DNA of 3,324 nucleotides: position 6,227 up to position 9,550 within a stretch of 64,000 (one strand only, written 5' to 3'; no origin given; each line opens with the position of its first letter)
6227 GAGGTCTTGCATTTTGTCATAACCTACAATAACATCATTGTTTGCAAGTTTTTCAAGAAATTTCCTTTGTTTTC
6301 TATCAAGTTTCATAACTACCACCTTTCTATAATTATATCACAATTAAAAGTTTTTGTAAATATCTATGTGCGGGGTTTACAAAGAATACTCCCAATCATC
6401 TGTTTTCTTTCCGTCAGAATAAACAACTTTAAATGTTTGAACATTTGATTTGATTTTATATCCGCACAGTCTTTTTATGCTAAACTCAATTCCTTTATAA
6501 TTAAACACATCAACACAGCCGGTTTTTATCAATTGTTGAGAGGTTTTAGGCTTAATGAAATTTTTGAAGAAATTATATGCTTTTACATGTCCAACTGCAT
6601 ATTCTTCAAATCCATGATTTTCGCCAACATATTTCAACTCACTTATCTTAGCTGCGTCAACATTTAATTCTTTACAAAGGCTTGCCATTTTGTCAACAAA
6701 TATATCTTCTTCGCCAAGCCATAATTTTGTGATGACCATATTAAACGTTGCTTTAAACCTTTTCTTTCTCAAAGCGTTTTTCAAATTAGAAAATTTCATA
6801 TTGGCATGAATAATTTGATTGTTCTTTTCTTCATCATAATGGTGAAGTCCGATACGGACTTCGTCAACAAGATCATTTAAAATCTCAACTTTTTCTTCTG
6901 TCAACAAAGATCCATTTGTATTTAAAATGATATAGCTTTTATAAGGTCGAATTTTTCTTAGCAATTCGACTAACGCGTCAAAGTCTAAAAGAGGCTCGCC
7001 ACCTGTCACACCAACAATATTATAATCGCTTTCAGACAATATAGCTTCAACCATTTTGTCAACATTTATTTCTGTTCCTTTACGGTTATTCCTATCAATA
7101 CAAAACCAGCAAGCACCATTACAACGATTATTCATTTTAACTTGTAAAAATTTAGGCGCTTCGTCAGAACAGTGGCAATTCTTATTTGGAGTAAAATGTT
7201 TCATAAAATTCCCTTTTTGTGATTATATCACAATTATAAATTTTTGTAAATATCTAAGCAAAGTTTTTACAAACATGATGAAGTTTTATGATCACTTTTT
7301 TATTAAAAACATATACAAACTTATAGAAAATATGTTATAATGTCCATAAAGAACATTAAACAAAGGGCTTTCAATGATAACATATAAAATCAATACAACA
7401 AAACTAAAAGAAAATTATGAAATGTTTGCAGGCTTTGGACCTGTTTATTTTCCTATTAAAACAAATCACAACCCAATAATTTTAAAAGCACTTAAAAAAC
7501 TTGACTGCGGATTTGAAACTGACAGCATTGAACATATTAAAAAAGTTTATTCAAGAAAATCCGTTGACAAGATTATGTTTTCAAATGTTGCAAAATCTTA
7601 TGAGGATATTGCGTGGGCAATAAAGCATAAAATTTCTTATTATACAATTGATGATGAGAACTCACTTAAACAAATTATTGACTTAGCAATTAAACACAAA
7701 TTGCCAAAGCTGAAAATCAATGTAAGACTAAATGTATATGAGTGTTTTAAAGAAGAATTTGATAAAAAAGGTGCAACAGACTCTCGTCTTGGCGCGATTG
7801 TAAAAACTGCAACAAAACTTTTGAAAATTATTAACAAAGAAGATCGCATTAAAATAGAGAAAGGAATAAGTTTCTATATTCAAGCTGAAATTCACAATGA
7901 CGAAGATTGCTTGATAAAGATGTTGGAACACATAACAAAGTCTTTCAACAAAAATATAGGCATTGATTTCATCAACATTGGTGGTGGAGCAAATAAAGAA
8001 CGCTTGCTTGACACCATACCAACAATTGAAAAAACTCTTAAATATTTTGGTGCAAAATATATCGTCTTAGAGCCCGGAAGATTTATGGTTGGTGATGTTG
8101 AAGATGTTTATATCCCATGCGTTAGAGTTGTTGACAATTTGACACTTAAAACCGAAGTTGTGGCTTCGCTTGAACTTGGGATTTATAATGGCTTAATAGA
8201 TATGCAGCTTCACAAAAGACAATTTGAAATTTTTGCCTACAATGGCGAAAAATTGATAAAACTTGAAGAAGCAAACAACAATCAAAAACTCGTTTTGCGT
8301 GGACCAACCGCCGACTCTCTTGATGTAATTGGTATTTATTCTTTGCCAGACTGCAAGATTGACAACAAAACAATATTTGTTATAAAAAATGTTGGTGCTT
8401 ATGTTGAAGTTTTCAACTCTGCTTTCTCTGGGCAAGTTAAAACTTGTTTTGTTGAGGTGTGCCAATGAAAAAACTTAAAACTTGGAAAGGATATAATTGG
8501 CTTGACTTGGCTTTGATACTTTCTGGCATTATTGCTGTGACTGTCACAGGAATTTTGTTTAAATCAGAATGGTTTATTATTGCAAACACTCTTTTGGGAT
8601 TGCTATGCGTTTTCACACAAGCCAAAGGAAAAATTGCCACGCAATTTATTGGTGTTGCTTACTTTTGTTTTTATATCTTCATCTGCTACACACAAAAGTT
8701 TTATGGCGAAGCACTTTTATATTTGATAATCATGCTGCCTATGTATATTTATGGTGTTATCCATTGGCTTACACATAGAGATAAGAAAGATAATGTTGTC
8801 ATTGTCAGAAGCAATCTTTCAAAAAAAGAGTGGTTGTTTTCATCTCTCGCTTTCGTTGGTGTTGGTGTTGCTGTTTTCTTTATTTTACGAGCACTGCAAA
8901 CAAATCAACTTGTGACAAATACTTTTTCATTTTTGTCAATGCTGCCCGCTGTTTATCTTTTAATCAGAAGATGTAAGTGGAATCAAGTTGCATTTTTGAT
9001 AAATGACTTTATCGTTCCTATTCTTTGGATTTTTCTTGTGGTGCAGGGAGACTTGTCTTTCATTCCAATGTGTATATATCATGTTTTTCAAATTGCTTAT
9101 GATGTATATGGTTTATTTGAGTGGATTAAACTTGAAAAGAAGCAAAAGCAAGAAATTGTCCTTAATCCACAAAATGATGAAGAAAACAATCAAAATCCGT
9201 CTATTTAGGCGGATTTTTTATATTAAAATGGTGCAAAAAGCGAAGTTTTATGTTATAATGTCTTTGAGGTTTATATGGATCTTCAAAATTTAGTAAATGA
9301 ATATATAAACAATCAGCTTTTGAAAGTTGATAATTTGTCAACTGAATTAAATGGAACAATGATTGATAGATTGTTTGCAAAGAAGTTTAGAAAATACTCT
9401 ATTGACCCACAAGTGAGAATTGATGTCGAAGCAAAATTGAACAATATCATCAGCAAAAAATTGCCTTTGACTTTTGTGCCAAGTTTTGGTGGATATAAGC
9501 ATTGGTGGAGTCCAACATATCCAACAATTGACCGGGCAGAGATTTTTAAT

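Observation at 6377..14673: ICE-borne metabolic cargo cluster around a PnuC-type transporter, with two unknown proteins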

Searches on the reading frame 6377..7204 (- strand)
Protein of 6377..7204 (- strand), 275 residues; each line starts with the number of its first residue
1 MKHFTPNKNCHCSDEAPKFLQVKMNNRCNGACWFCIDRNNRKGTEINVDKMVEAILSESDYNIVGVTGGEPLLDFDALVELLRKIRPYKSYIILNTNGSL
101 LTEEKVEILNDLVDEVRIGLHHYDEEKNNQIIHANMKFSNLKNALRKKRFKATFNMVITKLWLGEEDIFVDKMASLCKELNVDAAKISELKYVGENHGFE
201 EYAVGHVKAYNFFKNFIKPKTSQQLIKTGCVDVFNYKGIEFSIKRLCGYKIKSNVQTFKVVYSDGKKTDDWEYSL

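Call 3: search_protein_families(library=pfam, proteins=[window:6377-7204:-], max_evalue=0.01)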
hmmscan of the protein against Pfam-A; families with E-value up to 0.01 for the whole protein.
window:6377-7204:- (275 aa): 2 families
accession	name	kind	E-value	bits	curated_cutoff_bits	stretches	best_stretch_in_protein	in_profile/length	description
PF04055.27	Radical_SAM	-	3.5e-17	63.5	29.5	1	24-157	3-149/166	Radical SAM superfamily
PF13353.11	Fer4_12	-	2.2e-05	25.2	22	1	28-120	15-113/137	4Fe-4S single cluster domain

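Call 6: search_protein_families(library=ncbifam, proteins=[window:6377-7204:-], max_evalue=0.01)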
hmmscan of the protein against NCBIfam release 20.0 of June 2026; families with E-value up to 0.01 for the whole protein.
window:6377-7204:- (275 aa): 48 families (the best 25 are shown)
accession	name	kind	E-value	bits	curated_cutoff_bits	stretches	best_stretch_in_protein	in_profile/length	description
TIGR02668.1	moaA_archaeal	equivalog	6e-14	51.7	325.25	1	20-205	12-202/303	GTP 3',8-cyclase MoaA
NF001199.0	PRK00164.2-1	equivalog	6.7e-14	51.7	231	1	20-161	14-162/308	GTP 3',8-cyclase MoaA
TIGR02666.1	moaA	equivalog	2.2e-13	49.9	284.05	1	20-200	12-202/336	GTP 3',8-cyclase MoaA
TIGR03977.1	rSAM_pair_HxsC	equivalog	1.1e-12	47.5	267.9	1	24-146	31-160/292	His-Xaa-Ser system radical SAM maturase HxsC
TIGR04317.1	W_rSAM_matur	equivalog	3e-12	46.3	380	1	17-191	3-185/349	tungsten cofactor oxidoreductase radical SAM maturase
TIGR02109.1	PQQ_syn_pqqE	equivalog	7.5e-12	44.8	381.35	1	16-194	5-186/358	pyrroloquinoline quinone biosynthesis protein PqqE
NF050035.1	rSAM_WgK_link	exception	3.8e-11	42.6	650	1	15-129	6-125/367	radical SAM/SPASM peptide maturase WgkB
TIGR02495.1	NrdG2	equivalog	5.2e-11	42.2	131.15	1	28-140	26-140/193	anaerobic ribonucleoside-triphosphate reductase activating protein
TIGR04038.1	tatD_link_rSAM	subfamily_domain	8.8e-11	41.9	129.7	1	22-182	12-184/192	TatD family nuclease-associated radical SAM protein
TIGR04078.1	rSAM_yydG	equivalog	1.2e-10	41.3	300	1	20-165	7-154/309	YydG family radical SAM peptide epimerase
TIGR02493.1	PFLA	equivalog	1.3e-10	41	231.75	1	26-157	23-164/235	pyruvate formate-lyase-activating protein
NF038283.1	viperin_w_prok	equivalog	2.2e-10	40.2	180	1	24-197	8-195/281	viperin family antiviral radical SAM protein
TIGR04041.1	activase_YjjW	hypoth_equivalog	5e-10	39.2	250.2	1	25-203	72-251/276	YjjW family glycine radical enzyme activase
TIGR03470.1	HpnH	equivalog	5.1e-10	38.9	225.05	1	17-217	27-226/318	adenosyl-hopene transferase HpnH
TIGR04311.1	rSAM_Geo_metal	subfamily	7.7e-09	35.1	400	1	17-206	2-197/423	radical SAM/SPASM family putative metalloenzyme maturase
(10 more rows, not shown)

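Call 51: search_solved_structures(query=window:6377-7204:-, max_evalue=0.001)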
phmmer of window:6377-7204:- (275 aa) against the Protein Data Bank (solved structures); distinct sequences matched with E-value up to 0.001: 7.
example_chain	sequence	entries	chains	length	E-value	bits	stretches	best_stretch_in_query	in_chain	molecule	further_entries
8ai6_A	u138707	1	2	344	3.6e-08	36.3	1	18-160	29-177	Putative peptide biosynthesis protein YydG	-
8ai1_A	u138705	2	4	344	3.7e-08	36.2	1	18-160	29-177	Putative peptide biosynthesis protein YydG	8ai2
8ai3_A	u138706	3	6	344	4.1e-08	36.1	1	18-160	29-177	Putative peptide biosynthesis protein YydG | Radical SAM core domain-containing protein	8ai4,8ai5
4m7s_A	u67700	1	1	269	1.2e-05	28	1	18-116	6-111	BtrN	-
4m7t_A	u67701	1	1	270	1.7e-05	27.5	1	14-116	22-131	BtrN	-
9dfu_A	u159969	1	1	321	0.00013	24.6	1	15-167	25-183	Radical SAM core domain-containing protein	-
9dfn_A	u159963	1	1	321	0.00021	24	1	17-167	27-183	Radical SAM core domain-containing protein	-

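Call 52: search_protein_families(library=padloc, proteins=[window:6377-7204:-], max_evalue=0.01)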
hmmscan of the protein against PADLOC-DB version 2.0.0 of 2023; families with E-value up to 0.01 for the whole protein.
window:6377-7204:- (275 aa): 2 families
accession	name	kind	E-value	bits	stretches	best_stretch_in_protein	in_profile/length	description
PDLC02904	pVip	-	2.1e-12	45.1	1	23-201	8-182/262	Viperins associated with kinases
PDLC02903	pVip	-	5.2e-12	43.8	1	22-202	4-179/257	Viperins not associated with kinases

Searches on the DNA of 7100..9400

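Call 63: search_rna_families(source=window, start=7100, end=9400, threshold=evalue, max_evalue=1)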
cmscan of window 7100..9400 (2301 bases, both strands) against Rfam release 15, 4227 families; matches with E-value up to 1: 0.
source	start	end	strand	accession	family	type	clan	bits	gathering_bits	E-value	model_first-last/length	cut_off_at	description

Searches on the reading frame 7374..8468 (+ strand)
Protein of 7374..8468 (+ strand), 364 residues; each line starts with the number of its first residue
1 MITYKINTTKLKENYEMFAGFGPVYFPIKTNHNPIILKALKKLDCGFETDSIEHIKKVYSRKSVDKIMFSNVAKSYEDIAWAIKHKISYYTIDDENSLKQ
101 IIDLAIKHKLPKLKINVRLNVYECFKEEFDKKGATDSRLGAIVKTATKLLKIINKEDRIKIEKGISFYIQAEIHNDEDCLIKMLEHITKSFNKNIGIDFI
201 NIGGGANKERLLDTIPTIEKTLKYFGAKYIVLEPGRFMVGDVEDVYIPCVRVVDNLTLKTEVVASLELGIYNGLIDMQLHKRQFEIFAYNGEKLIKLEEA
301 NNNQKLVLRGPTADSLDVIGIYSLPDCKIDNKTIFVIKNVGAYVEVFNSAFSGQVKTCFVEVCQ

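Call 3: search_protein_families(library=pfam, proteins=[window:7374-8468:+], max_evalue=0.01)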
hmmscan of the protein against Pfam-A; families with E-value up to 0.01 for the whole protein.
window:7374-8468:+ (364 aa): 1 family
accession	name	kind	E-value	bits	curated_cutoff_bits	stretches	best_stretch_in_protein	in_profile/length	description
PF02784.22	Orn_Arg_deC_N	-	4.1e-20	72.7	23.4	1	23-239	19-246/247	Pyridoxal-dependent decarboxylase, pyridoxal binding domain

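Call 6: search_protein_families(library=ncbifam, proteins=[window:7374-8468:+], max_evalue=0.01)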
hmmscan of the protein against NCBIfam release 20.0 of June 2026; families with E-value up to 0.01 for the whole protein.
window:7374-8468:+ (364 aa): 3 families
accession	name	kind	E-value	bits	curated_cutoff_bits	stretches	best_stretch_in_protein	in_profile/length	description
TIGR01048.1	lysA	equivalog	2.6e-21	75.6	297.9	1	9-360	33-393/417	diaminopimelate decarboxylase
NF006515.0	PRK08961.1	equivalog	1.2e-16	59.9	802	1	15-351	520-848/861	bifunctional aspartate kinase/diaminopimelate decarboxylase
NF052544.1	OrLyDeCDokD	equivalog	9.3e-08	31.1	700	1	24-206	71-256/461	ornithine/lysine decarboxylase DokD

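Call 49: search_solved_structures(query=window:7374-8468:+, max_evalue=0.001)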
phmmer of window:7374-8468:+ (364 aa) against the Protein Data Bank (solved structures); distinct sequences matched with E-value up to 0.001: 25.
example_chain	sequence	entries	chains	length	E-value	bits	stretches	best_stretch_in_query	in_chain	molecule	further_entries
4aib_A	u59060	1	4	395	1.8e-10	43.9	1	25-353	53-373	ORNITHINE DECARBOXYLASE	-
4xg1_A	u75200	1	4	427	5e-08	35.9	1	19-217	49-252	Diaminopimelate decarboxylase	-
2p3e_A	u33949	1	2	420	1.9e-07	33.9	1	8-243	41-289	Diaminopimelate decarboxylase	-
2qgh_A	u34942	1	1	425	9.7e-07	31.6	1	16-243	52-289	Diaminopimelate decarboxylase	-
3c5q_A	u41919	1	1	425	1.3e-06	31.2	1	16-243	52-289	Diaminopimelate decarboxylase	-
9b8m_A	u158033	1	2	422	1.4e-06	31.1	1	25-355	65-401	Ornithine decarboxylase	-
4zgy_A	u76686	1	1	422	1.4e-06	31.1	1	25-355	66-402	Ornithine decarboxylase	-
7s3f_A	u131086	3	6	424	1.5e-06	31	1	25-355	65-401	Ornithine decarboxylase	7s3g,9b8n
1d7k_A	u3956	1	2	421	1.5e-06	30.9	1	25-354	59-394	HUMAN ORNITHINE DECARBOXYLASE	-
7u6p_A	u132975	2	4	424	2e-06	30.6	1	25-355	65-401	Ornithine decarboxylase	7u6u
2on3_A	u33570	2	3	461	2e-06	30.6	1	25-355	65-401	Ornithine decarboxylase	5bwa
2oo0_A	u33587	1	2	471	2.2e-06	30.5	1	25-355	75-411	Ornithine decarboxylase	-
7odc_A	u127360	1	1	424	2.2e-06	30.4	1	25-354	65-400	PROTEIN (ORNITHINE DECARBOXYLASE)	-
9fos_A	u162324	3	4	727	4e-06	29.6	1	24-116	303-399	ornithine decarboxylase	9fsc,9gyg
2nv9_A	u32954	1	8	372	4.2e-06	29.5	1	23-353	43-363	A207R protein, arginine decarboxylase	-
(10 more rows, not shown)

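Call 52: search_protein_families(library=padloc, proteins=[window:7374-8468:+], max_evalue=0.01)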
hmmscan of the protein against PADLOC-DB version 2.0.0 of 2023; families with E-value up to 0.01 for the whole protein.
window:7374-8468:+ (364 aa): 0 families

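Call 81: find_homologous_proteins(query=window:7374-8468:+, max_evalue=1e-10)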
Query window:7374-8468:+ (364 aa): 34 proteins with E <= 1e-10 among 2521 candidates.
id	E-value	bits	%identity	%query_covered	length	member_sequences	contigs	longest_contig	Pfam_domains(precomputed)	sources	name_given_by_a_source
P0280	6.1e-217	738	91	100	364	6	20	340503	PF02784.23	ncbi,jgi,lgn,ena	-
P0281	1.1e-207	707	86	100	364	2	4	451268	PF02784.23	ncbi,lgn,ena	-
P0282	1.6e-182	625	76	99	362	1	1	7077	PF02784.23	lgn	-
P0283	2.5e-171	588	73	99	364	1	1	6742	PF02784.23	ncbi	-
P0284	9.5e-171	586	74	99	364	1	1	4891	PF02784.23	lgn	-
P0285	8.6e-163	560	70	98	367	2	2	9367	PF02784.23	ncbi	-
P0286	1.1e-121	424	56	99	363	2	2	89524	PF02784.23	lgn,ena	-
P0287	3.0e-115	403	54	98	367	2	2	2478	PF02784.23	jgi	-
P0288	1.8e-114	401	52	99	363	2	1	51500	PF02784.23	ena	-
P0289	2.3e-113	397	53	98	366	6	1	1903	PF02784.23,PF00278.29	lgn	-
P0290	2.5e-112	394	55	97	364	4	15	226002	PF02784.23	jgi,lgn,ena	-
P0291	3.6e-111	390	53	97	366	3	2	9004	PF02784.23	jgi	-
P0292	4.1e-111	390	51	99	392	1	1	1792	PF02784.23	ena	-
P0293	1.8e-110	388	62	80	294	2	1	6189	PF02784.23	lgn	-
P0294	2.7e-108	381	52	98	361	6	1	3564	PF02784.23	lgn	-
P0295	2.8e-108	380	52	96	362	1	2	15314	PF02784.23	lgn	-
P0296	3.1e-106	374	50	98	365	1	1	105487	PF02784.23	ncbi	-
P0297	2.6e-104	367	51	98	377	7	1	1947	PF02784.23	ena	-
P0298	9.5e-103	362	52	97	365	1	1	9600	PF02784.23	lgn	-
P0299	4.9e-97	343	47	98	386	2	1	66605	PF02784.23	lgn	-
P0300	1.0e-96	342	47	95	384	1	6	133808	PF02784.23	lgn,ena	-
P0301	2.9e-84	301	45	97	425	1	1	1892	PF02784.23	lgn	-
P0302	3.9e-37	146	32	93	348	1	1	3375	PF02784.23,PF00278.29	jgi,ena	-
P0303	1.6e-32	131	29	93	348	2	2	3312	PF02784.23,PF00278.29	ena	-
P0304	1.9e-31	128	29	93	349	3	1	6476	PF02784.23,PF00278.29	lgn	-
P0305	4.8e-28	117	32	78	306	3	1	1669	PF02784.23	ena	-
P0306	4.8e-28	117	30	92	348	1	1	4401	PF02784.23,PF00278.29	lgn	-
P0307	2.7e-27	114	28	96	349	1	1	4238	PF02784.23,PF00278.29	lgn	-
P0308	1.9e-24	105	31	96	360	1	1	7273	PF02784.23,PF00278.29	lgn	-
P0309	1.3e-23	102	30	95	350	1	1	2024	PF02784.23,PF00278.29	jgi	-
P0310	2.7e-22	98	28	96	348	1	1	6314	PF02784.23,PF00278.29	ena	-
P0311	1.1e-21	96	28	96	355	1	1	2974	PF02784.23,PF00278.29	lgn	-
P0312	5.9e-21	93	32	78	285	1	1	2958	PF02784.23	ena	-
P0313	2.4e-20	91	26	96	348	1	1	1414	PF02784.23,PF00278.29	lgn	-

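Call 82: find_encoding_contigs(protein=P0290, flank=8000, max_places=3)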
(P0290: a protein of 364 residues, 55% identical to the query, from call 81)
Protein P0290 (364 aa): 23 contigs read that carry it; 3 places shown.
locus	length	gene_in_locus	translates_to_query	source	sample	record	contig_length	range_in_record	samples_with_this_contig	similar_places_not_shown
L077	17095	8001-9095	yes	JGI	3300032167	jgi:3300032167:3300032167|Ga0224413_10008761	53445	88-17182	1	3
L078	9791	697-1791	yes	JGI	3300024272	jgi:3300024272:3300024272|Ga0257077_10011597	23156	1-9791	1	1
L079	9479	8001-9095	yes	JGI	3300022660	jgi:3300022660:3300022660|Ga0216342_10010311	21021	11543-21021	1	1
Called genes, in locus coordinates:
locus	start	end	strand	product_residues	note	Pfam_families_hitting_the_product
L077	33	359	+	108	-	-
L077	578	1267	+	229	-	-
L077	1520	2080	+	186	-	-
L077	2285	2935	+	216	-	-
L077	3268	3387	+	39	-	-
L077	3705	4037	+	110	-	-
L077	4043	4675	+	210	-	-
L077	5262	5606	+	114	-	PF04266:ASCH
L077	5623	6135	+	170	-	PF00583:Acetyltransf_1 (weak), PF13508:Acetyltransf_7 (weak)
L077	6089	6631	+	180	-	-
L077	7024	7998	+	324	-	PF00106:adh_short, PF01073:3Beta_HSD (weak), PF01370:Epimerase (weak), PF13561:adh_short_C2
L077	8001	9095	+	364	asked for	PF02784:Orn_Arg_deC_N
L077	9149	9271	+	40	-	-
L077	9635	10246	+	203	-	PF08010:Phage_30_3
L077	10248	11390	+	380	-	-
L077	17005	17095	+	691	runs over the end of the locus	PF02784:Orn_Arg_deC_N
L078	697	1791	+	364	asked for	PF02784:Orn_Arg_deC_N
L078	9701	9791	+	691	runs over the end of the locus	PF02784:Orn_Arg_deC_N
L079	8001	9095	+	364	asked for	PF02784:Orn_Arg_deC_N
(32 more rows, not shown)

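Call 83: find_encoding_contigs(protein=P0300, flank=8000, max_places=2)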
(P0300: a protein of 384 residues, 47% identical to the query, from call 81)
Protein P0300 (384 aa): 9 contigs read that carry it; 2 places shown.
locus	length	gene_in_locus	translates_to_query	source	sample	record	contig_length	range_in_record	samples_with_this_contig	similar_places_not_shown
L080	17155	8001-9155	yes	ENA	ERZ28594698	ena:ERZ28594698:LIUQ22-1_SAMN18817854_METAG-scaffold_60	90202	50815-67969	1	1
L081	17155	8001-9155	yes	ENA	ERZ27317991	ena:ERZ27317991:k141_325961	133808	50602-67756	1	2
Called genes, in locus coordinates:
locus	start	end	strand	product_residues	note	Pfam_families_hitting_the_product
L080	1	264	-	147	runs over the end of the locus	PF22381:Staph_reg_Sar_Rot, PF12802:MarR_2 (weak), PF01047:MarR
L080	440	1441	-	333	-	-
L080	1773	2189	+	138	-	PF00190:Cupin_1 (weak), PF07883:Cupin_2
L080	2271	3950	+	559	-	PF00749:tRNA-synt_1c, PF03950:tRNA-synt_1c_C, PF20974:tRNA-synt_1c_C2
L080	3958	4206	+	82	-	PF07866:DUF1653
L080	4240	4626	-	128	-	-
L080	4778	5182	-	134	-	PF25186:Tad4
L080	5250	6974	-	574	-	PF00133:tRNA-synt_1, PF09334:tRNA-synt_1g, PF19303:Anticodon_3, PF08264:Anticodon_1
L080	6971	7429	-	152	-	PF02580:Tyr_Deacylase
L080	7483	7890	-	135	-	PF02082:Rrf2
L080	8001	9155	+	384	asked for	PF02784:Orn_Arg_deC_N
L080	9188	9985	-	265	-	-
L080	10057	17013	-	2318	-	PF18676:MBG_2 (weak)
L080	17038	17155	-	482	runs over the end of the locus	PF00224:PK, PF02887:PK_C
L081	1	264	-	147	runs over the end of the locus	PF22381:Staph_reg_Sar_Rot, PF12802:MarR_2 (weak), PF01047:MarR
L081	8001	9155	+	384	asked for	PF02784:Orn_Arg_deC_N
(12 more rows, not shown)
